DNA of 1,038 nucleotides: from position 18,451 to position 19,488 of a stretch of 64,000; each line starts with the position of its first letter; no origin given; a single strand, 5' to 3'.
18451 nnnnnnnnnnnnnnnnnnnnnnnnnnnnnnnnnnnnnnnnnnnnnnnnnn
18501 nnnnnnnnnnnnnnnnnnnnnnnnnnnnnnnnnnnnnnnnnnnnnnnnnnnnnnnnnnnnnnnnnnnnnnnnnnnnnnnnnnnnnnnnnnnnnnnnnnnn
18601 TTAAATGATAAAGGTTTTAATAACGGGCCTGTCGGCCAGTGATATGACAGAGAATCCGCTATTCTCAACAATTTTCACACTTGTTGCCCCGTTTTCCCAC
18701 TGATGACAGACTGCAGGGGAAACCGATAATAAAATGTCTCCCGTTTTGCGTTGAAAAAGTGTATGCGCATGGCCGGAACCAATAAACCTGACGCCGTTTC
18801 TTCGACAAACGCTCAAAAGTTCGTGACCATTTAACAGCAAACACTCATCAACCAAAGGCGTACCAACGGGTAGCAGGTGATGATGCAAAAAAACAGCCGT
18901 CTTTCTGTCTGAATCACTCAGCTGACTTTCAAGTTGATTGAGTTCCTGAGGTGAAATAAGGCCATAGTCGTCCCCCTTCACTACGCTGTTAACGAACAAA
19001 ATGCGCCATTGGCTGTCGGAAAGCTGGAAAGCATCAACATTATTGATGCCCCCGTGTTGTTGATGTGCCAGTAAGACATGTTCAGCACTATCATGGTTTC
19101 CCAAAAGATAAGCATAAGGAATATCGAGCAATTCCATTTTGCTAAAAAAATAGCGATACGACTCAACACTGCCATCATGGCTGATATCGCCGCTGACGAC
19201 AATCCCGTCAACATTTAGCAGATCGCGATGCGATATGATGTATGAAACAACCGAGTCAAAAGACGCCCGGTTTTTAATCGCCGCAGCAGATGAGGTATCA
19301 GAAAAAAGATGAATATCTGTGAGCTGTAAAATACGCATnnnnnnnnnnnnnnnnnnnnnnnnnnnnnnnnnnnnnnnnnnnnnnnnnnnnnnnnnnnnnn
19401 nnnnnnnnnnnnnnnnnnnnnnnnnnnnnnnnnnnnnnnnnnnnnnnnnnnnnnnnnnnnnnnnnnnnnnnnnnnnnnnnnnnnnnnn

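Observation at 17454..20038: Candidate module A: CI/LexA-like repressor + unknown protein convergent with a CpdA-like phosphodiesterase-YhhQ-family transporter operon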

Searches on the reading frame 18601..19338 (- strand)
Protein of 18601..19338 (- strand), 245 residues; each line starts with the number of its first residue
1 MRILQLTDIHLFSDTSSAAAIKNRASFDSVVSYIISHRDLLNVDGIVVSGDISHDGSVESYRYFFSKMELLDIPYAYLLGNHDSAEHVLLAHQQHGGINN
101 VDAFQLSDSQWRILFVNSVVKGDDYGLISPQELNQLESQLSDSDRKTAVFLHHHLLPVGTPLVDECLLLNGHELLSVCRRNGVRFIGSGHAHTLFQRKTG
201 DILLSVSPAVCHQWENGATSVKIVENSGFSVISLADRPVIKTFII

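Call 3: search_protein_families(library=pfam, proteins=[window:18601-19338:-], max_evalue=0.01)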
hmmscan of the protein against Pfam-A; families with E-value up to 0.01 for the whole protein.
window:18601-19338:- (245 aa): 2 families
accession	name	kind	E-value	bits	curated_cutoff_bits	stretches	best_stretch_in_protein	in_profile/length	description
PF00149.33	Metallophos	-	1.6e-14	55.2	21.5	1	1-193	1-190/191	Calcineurin-like phosphoesterase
PF12850.12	Metallophos_2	-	0.0021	18.5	27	0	1-202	1-127/154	Calcineurin-like phosphoesterase superfamily domain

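Call 4: search_protein_families(library=ncbifam, proteins=[window:18601-19338:-], max_evalue=0.01)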
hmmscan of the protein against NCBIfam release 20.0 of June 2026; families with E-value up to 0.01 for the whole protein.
window:18601-19338:- (245 aa): 10 families
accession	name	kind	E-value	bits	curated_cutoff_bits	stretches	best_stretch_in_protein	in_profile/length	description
NF008359.0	PRK11148.1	equivalog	5e-36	124.6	225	1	1-242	15-256/275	3',5'-cyclic-AMP phosphodiesterase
NF050112.1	PhdiestSpdARhizob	equivalog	2.6e-19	69.9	400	1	3-234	2-244/264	2', 3'cyclic nucleotide phosphodiesterase SpdA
NF053862.1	DS9_1_antiphage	equivalog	1.9e-13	50.1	420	2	87-210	319-460/486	anti-phage phosphoesterase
TIGR03729.1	acc_ester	subfamily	0.00036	20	148.25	1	41-87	31-76/239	putative phosphoesterase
TIGR00619.1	sbcd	subfamily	0.0015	18.4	77.65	1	1-88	1-91/252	exonuclease subunit SbcD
TIGR00024.1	SbcD_rel_arch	hypoth_equivalog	0.0033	17.2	115.2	1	21-84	37-100/224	putative phosphoesterase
NF008206.2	PRK10966.1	equivalog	0.0042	16.2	450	1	1-86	1-88/380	exonuclease subunit SbcD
NF053861.1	DS8_antiphage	equivalog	0.0043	14.8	790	1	5-66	1-57/994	anti-phage protein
TIGR00040.1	yfcE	subfamily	0.0045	17.1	56.25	0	43-232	29-156/158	YfcE family phosphodiesterase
TIGR04168.1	TIGR04168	hypoth_equivalog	0.0077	15.7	200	0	41-84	4-42/269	TIGR04168 family protein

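Call 6: search_protein_families(library=padloc, proteins=[window:18601-19338:-], max_evalue=0.01)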
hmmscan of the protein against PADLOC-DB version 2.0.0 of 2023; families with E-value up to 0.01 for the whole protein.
window:18601-19338:- (245 aa): 1 family
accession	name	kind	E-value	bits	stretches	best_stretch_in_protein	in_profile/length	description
PDLC04908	PDC-S10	-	0.0062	13.8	0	39-91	26-79/223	-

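Call 10: find_encoding_contigs(protein=window:18601-19338:-, flank=10000, max_places=10)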
Protein window:18601-19338:- (245 aa): 2 contigs read that carry it; 2 places shown.
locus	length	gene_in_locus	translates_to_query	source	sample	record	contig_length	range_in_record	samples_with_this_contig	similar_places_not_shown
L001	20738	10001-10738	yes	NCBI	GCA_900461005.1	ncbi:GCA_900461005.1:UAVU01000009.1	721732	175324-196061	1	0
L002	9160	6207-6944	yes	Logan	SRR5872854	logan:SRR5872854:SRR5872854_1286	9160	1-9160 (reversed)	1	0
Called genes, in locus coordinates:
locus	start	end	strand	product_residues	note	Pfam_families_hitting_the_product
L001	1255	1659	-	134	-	PF22470:Histone_HNS_N, PF00816:Histone_HNS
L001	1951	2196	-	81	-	-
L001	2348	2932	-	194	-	-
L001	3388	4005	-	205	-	PF00196:GerE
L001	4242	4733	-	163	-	PF15941:FidL_like (weak)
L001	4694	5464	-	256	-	PF00486:Trans_reg_C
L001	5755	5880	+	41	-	-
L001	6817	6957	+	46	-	-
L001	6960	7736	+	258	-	PF03466:LysR_substrate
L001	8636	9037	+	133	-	PF05261:Tra_M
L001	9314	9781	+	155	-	PF02592:Vut_1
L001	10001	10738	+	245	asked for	PF00149:Metallophos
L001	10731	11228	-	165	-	-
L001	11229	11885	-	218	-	PF01381:HTH_3, PF13443:HTH_26, PF00717:Peptidase_S24 (weak)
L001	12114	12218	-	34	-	-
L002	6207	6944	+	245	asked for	PF00149:Metallophos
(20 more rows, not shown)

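Call 11: find_homologous_proteins(query=window:18601-19338:-, max_evalue=0.00001)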
Query window:18601-19338:- (245 aa): 34 proteins with E <= 0.00001 among 832 candidates.
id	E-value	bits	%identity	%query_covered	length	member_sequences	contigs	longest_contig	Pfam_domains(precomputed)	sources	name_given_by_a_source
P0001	4.2e-158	542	100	100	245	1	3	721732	PF00149.34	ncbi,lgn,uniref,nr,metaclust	ncbi:3',5'-cyclic adenosine monophosphate phosphodiesterase CpdA [Cedecea neteri]|uniref:3',5'-cycli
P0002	1.7e-140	484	90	100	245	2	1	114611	PF00149.34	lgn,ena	-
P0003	2.6e-138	477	88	100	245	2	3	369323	PF12850.13,PF00149.34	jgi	jgi:Icc protein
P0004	8.7e-72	259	49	100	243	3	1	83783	PF00149.34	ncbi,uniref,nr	ncbi:metallophosphoesterase family protein [Photorhabdus tasmaniensis]|uniref:Calcineurin-like phosp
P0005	1.3e-71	259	51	98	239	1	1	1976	PF00149.34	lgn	-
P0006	3.2e-71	258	50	100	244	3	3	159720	PF00149.34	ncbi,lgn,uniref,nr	ncbi:metallophosphoesterase family protein [Candidatus Symbiopectobacterium sp. NZEC135]|uniref:meta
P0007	3.4e-70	254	51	100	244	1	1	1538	PF12850.13,PF00149.34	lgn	-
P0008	5.0e-69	250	49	96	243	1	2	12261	PF12850.13,PF00149.34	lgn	-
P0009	5.1e-69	250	50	100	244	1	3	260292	PF00149.34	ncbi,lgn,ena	-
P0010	2.3e-68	248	49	100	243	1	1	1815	PF00149.34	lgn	-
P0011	4.5e-68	247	48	100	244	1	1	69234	PF00149.34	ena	-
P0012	5.0e-68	247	47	100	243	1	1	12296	PF12850.13,PF00149.34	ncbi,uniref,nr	ncbi:metallophosphoesterase family protein [Serratia liquefaciens]|uniref:metallophosphoesterase fam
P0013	7.9e-68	246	50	100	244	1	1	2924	PF00149.34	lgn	-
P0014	8.5e-68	246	46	100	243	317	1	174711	PF12850.13,PF00149.34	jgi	jgi:Predicted phosphohydrolases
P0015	2.6e-67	245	45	100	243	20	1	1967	PF12850.13,PF00149.34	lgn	-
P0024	5.3e-62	227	46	100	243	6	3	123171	PF12850.13,PF00149.34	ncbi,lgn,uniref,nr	ncbi:TPA: metallophosphoesterase [Serratia marcescens]|uniref:metallophosphoesterase family protein 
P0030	7.8e-53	197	41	96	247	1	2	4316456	PF12850.13,PF00149.34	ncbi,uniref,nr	ncbi:metallophosphoesterase family protein [Xenorhabdus innexi]|uniref:cAMP phosphodiesterase n=1 Ta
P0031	7.7e-49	184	40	96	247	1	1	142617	PF12850.13,PF00149.34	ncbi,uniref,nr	ncbi:putative cAMP phosphodiesterase [Xenorhabdus beddingii]|uniref:Putative cAMP phosphodiesterase 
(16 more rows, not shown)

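Call 12: find_encoding_contigs(protein=P0004, flank=6000, max_places=3)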
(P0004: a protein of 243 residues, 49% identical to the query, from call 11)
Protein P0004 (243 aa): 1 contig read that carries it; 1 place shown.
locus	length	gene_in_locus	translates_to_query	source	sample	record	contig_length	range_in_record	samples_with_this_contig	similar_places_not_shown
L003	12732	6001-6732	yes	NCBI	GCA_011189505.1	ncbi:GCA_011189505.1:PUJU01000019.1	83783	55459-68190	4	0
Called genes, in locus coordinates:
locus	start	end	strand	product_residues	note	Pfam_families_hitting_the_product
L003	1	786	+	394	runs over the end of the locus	PF00890:FAD_binding_2, PF01134:GIDA (faint), PF01266:DAO (weak), PF03486:HI0933_like, PF07992:Pyr_redox_2, PF12831:FAD_oxidored, PF13450:NAD_binding_8 (weak), PF22780:HI0933_like_1st, +3 more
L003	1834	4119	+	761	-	PF01425:Amidase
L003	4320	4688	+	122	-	-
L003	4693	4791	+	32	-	-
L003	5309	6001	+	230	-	PF02592:Vut_1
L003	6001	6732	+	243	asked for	PF00149:Metallophos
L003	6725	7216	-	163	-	-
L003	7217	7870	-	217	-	PF01381:HTH_3 (weak), PF13443:HTH_26, PF00717:Peptidase_S24 (weak)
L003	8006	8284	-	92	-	-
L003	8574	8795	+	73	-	PF13693:HTH_35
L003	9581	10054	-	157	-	-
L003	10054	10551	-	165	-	-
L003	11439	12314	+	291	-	PF12146:Hydrolase_4, PF00561:Abhydrolase_1, PF12697:Abhydrolase_6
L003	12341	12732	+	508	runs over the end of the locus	PF00743:FMO-like, PF07992:Pyr_redox_2 (faint), PF13450:NAD_binding_8, PF13738:Pyr_redox_3, PF13434:Lys_Orn_oxgnase (weak)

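Call 13: find_encoding_contigs(protein=P0006, flank=6000, max_places=3)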
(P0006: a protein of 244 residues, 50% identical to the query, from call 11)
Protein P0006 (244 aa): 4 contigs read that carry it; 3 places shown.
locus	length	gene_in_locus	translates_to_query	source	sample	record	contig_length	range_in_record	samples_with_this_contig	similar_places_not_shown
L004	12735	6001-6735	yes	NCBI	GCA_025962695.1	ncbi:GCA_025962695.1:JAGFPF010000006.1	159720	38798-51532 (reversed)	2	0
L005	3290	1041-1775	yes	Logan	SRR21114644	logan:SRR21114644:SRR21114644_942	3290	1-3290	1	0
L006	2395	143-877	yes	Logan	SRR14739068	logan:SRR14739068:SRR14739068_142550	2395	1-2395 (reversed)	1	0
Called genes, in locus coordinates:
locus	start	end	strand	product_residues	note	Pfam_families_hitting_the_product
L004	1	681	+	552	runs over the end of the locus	PF06826:Asp-Al_Ex, PF02080:TrkA_C, PF06826:Asp-Al_Ex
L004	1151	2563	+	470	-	PF00939:Na_sulph_symp, PF03600:CitMHS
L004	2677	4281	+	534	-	PF02743:dCache_1 (faint), PF17203:sCache_3_2, PF00989:PAS (weak), PF14689:SPOB_a, PF02518:HATPase_c, PF14501:HATPase_c_5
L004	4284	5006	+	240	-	PF00072:Response_reg, PF20714:HTH_64 (weak)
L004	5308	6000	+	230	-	PF02592:Vut_1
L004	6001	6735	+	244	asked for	PF00149:Metallophos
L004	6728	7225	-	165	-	-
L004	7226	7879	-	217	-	PF01381:HTH_3 (weak), PF13443:HTH_26, PF00717:Peptidase_S24 (weak)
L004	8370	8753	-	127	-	PF00903:Glyoxalase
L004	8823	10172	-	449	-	PF03390:2HCT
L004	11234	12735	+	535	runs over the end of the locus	PF00496:SBP_bac_5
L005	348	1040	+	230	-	PF02592:Vut_1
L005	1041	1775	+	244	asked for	PF00149:Metallophos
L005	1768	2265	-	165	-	-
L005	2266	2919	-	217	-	PF01381:HTH_3 (weak), PF13443:HTH_26, PF00717:Peptidase_S24 (weak)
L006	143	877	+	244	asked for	PF00149:Metallophos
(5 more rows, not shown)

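Call 14: find_encoding_contigs(protein=P0024, flank=6000, max_places=3)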
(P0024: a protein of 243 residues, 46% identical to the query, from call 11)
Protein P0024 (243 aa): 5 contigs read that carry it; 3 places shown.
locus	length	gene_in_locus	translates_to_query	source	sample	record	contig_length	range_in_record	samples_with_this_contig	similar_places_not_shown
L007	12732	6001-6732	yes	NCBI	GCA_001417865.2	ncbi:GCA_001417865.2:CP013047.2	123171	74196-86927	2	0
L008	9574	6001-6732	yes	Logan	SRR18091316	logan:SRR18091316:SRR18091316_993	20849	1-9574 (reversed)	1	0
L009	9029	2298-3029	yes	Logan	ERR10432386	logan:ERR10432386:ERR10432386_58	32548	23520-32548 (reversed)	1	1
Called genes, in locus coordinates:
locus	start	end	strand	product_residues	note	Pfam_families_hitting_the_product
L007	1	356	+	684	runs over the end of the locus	PF02195:ParB_N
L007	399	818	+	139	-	PF06290:PsiB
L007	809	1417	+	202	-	PF06952:PsiA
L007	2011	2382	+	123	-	-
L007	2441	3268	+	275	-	PF06067:DUF932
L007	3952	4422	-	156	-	PF01464:SLT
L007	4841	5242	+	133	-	PF05261:Tra_M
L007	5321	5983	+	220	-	PF02592:Vut_1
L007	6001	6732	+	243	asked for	PF00149:Metallophos, PF12850:Metallophos_2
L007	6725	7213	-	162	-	-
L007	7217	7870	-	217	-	PF13443:HTH_26, PF00717:Peptidase_S24 (weak)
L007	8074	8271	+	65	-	PF05509:TraY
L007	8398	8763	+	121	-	PF05513:TraA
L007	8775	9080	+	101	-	PF07178:TraL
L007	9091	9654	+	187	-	PF05309:TraE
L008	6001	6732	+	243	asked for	PF00149:Metallophos, PF12850:Metallophos_2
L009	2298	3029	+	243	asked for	PF00149:Metallophos, PF12850:Metallophos_2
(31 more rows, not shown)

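Call 15: find_encoding_contigs(protein=P0030, flank=6000, max_places=3)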
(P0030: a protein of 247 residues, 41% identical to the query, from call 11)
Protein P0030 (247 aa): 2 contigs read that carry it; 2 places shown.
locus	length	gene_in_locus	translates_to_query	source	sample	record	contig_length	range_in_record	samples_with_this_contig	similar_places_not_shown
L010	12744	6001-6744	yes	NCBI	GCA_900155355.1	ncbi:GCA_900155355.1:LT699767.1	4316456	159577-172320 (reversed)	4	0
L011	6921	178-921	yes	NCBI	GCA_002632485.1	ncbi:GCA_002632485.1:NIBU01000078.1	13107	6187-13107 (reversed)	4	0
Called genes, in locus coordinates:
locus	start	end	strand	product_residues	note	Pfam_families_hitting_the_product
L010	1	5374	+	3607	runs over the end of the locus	PF00668:Condensation, PF00501:AMP-binding, PF13193:AMP-binding_C, PF00550:PP-binding, PF00668:Condensation, PF00501:AMP-binding, PF13193:AMP-binding_C, PF00550:PP-binding, +5 more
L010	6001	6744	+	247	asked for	PF00149:Metallophos, PF12850:Metallophos_2 (faint)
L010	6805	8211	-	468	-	PF01212:Beta_elim_lyase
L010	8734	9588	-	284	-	PF01116:F_bP_aldolase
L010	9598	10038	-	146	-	PF03610:EIIA-man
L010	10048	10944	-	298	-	PF03613:EIID-AGA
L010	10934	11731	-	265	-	PF03609:EII-Sor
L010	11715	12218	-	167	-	PF03830:PTSIIB_sorb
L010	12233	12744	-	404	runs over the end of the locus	PF01380:SIS (faint)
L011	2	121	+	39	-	?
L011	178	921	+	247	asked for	PF00149:Metallophos, PF12850:Metallophos_2 (faint)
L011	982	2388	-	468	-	PF01212:Beta_elim_lyase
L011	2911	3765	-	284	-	PF01116:F_bP_aldolase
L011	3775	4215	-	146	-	PF03610:EIIA-man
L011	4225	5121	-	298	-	PF03613:EIID-AGA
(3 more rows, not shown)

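Call 19: search_dna_similar(query=window:18601-19338:-, collection=plasmids, mode=protein, max_rows=40)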
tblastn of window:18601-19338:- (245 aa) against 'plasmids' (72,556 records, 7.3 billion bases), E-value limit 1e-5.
Records with a match: 543; places in all: 591; records where one place covers at least 80% of the query: 508.
Best place of each record, by identity: <60% 543.
By first word of the organism name: Escherichia 199; Ralstonia 118; Rhizobium 34; Cronobacter 30; Pantoea 23; Coxiella 19; Phaeobacter 17; Azospirillum 11; Sphingobium 9; Phyllobacterium 8; and 37 more.
By predicted mobility (MOB-suite, as given by PLSDB): conjugative 217; non-mobilizable 183; mobilizable 143.
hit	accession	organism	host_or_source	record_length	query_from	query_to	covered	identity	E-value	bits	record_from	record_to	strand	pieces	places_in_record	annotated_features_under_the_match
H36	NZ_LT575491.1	Serratia marcescens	Bursaphelenchus xylophilus,Cuticle of ...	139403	1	245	100%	45.5%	5e-64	222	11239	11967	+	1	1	metallophosphoesterase | hypothetical protein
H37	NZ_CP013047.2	Serratia marcescens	Zea mays,cell culture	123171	1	245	100%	45.5%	7e-63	219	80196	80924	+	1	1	metallophosphoesterase | hypothetical protein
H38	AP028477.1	Serratia marcescens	Homo sapiens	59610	1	245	100%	43.5%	2e-62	218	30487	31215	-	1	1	cpdA: 3',5'-cyclic adenosine monophosphate phosphodiesterase CpdA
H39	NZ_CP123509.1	Arsenophonus nasoniae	Pachycrepoideus vindemmiae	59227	1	234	96%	37.8%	3e-39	150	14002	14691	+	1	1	metallophosphoesterase | VUT family protein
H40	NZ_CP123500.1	Arsenophonus sp. aPb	Lysandra bellargus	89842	1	226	92%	36.2%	2e-39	151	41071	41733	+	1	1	metallophosphoesterase | VUT family protein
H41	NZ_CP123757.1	Arsenophonus apicola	Apis mellifera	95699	1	229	93%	32.8%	5e-35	139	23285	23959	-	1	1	metallophosphoesterase | VUT family protein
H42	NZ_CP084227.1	Arsenophonus apicola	Apis mellifera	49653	1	229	93%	32.3%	6e-36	141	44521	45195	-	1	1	metallophosphoesterase | VUT family protein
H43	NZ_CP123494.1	Arsenophonus nasoniae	Ixodiphagus hookeri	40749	1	229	93%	32.3%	2e-34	137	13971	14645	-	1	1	metallophosphoesterase | VUT family protein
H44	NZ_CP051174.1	Ralstonia pseudosolanacearum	Whole organism,tomato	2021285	3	244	99%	29.1%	3e-26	113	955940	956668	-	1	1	none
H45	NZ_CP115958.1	Ralstonia pseudosolanacearum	Solanum lycopersicum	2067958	3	244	99%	29.1%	3e-26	113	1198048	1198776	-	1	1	none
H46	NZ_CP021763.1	Ralstonia pseudosolanacearum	Solanum lycopersicum,Tomato with ...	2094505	3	244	99%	29.1%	3e-26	113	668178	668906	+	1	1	none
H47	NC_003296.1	Ralstonia pseudosolanacearum GMI1000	-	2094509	3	244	99%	29.1%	3e-26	113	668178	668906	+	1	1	none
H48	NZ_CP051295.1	Ralstonia solanacearum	Plantain,cell culture,stem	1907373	5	235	94%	30.4%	2e-26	114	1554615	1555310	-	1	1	none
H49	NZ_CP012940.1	Ralstonia solanacearum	plantain,cell culture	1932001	5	235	94%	30.4%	2e-26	114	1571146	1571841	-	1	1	none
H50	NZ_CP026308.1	Ralstonia solanacearum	Musa sp.,pure culture,plants with Moko ...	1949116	5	235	94%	30.4%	2e-26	114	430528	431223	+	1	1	none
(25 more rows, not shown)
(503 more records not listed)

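Call 21: get_annotated_region(hit=H39, flank=7000)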
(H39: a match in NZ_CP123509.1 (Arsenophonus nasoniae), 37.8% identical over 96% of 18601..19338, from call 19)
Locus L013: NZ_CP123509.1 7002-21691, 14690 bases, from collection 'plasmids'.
description: Arsenophonus nasoniae strain aPv plasmid paPv5, complete sequence
organism: Arsenophonus nasoniae (NCBI taxid 638)
taxonomy: Bacteria; Pseudomonadota; Gammaproteobacteria; Enterobacterales; Morganellaceae; Arsenophonus; Arsenophonus nasoniae
host: -; source: Pachycrepoideus vindemmiae; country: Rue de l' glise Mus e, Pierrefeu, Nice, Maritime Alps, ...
typing (MOB-suite, as given by PLSDB): conjugative; replicon rep_cluster_1971; relaxase MOBP; mating-pair formation MPF_T
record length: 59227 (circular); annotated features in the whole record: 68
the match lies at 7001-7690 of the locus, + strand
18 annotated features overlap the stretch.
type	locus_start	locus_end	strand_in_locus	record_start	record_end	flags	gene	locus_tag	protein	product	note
CDS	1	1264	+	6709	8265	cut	-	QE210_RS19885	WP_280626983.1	hydantoinase/oxoprolinase family protein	-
CDS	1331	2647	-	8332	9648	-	-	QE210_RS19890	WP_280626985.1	cytosine permease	-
CDS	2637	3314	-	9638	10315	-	-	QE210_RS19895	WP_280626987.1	M15 family metallopeptidase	-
CDS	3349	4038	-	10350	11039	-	-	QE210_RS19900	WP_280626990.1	helix-turn-helix transcriptional regulator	GO:0006355 - regulation of DNA-templated transcription [Evidence IEA]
CDS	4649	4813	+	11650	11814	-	-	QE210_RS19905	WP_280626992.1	hypothetical protein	-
CDS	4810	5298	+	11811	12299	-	-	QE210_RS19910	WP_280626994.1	helix-turn-helix transcriptional regulator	GO:0006355 - regulation of DNA-templated transcription [Evidence IEA]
CDS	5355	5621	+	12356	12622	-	-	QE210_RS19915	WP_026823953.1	helix-turn-helix transcriptional regulator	GO:0006355 - regulation of DNA-templated transcription [Evidence IEA]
CDS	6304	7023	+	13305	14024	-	-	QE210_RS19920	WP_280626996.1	VUT family protein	-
CDS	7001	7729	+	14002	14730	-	-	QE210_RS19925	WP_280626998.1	metallophosphoesterase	-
CDS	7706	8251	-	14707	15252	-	-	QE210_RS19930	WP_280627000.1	hypothetical protein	-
CDS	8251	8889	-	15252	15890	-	-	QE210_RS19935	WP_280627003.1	helix-turn-helix domain-containing protein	-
CDS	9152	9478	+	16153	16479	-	-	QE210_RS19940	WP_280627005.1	hypothetical protein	-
CDS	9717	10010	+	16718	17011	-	-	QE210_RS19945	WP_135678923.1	hypothetical protein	-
CDS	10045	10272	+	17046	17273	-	-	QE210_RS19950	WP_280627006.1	hypothetical protein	-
CDS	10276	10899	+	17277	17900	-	-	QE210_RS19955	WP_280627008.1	lytic transglycosylase domain-containing protein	-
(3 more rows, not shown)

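Call 22: get_annotated_region(hit=H41, flank=7000)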
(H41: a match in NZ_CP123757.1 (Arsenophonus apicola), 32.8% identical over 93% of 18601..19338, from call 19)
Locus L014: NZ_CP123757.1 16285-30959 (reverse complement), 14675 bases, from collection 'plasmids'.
description: Arsenophonus apicola strain aApi_AU plasmid paApi_AU1, complete sequence
organism: Arsenophonus apicola (NCBI taxid 2879119)
taxonomy: Bacteria; Pseudomonadota; Gammaproteobacteria; Enterobacterales; Morganellaceae; Arsenophonus; Arsenophonus apicola
host: -; source: Apis mellifera; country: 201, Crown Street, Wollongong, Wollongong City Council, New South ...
typing (MOB-suite, as given by PLSDB): mobilizable; relaxase MOBP
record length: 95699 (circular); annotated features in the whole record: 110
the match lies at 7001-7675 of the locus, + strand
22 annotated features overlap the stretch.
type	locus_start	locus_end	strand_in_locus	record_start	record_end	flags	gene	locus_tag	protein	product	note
CDS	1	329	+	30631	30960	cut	-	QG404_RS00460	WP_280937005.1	hypothetical protein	-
CDS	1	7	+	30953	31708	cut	mobC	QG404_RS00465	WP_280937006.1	MobC family replication-relaxation protein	-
CDS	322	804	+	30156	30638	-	-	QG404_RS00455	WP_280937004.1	thermonuclease family protein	-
CDS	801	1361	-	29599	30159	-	-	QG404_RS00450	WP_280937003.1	ProQ/FINO family protein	-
CDS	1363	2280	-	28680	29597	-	-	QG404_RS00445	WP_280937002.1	Rpn family recombination-promoting nuclease/putative transposase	-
CDS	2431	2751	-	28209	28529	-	-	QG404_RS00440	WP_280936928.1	hypothetical protein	-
CDS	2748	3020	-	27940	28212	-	-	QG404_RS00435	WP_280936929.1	HU family DNA-binding protein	GO:0030261 - chromosome condensation [Evidence IEA]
CDS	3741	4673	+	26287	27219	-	-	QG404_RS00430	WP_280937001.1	replication initiator protein A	-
CDS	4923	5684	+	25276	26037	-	-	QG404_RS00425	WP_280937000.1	ParA family protein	-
CDS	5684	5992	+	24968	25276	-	-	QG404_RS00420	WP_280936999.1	hypothetical protein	-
CDS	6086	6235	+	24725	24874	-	-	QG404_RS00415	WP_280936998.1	hypothetical protein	-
CDS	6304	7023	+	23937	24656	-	-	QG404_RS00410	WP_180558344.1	VUT family protein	-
CDS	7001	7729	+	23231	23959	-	-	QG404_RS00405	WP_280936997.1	metallophosphoesterase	-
CDS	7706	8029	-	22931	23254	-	-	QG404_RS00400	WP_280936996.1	hypothetical protein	-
CDS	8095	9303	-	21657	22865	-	-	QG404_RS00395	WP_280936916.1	transposase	-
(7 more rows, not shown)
